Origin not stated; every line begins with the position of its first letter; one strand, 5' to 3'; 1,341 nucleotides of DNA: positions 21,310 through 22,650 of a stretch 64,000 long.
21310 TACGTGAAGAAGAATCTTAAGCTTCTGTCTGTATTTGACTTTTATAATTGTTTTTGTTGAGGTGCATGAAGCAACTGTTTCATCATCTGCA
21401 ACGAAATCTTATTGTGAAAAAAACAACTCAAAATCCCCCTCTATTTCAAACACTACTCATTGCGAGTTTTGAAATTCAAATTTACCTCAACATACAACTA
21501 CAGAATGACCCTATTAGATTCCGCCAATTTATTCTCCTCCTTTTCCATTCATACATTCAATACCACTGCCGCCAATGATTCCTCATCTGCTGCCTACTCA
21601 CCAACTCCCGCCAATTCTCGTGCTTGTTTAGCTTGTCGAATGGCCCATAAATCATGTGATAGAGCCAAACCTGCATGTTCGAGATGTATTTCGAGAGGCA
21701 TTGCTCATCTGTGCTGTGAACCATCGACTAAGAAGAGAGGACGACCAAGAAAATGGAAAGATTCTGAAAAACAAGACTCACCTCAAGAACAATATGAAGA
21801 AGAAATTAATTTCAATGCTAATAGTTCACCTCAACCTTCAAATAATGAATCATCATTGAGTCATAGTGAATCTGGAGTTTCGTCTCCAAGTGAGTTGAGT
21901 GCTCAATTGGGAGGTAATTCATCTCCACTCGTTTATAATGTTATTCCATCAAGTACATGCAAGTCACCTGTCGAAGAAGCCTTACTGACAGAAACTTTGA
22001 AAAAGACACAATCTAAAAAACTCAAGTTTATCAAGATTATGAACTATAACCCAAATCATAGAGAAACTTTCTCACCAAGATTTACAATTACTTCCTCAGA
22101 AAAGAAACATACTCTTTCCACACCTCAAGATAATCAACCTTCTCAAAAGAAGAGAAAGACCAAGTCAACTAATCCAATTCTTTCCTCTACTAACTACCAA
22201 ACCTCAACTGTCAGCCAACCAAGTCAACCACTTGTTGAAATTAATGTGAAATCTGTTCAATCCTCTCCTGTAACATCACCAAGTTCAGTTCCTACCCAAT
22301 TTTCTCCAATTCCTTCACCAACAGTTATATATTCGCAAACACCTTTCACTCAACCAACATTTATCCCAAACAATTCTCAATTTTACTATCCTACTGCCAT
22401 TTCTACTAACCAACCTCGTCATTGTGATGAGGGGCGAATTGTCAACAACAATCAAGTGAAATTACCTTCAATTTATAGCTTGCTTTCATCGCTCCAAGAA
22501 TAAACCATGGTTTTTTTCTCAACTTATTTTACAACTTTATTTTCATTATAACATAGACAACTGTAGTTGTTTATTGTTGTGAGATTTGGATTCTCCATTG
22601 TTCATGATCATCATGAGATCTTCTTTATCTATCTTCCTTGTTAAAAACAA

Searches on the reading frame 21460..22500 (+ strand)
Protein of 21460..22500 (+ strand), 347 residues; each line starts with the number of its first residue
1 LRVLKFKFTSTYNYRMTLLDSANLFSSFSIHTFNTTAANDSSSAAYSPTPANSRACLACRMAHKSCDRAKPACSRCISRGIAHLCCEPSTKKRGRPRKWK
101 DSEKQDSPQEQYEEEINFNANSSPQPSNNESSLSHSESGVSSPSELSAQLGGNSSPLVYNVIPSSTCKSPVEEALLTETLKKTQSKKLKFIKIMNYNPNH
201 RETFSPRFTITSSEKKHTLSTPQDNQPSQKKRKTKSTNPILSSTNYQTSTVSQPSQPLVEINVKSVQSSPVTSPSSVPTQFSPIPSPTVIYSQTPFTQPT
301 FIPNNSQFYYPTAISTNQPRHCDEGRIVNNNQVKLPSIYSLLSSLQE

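Call 46: search_protein_families(library=pfam, proteins=[window:21460-22500:+], max_evalue=0.001)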
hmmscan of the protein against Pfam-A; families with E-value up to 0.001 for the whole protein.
window:21460-22500:+ (347 aa): 1 family
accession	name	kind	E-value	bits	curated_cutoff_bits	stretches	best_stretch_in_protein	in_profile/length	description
PF00172.23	Zn_clus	-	5.3e-05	23.7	21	1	54-94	1-37/39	Fungal Zn(2)-Cys(6) binuclear cluster domain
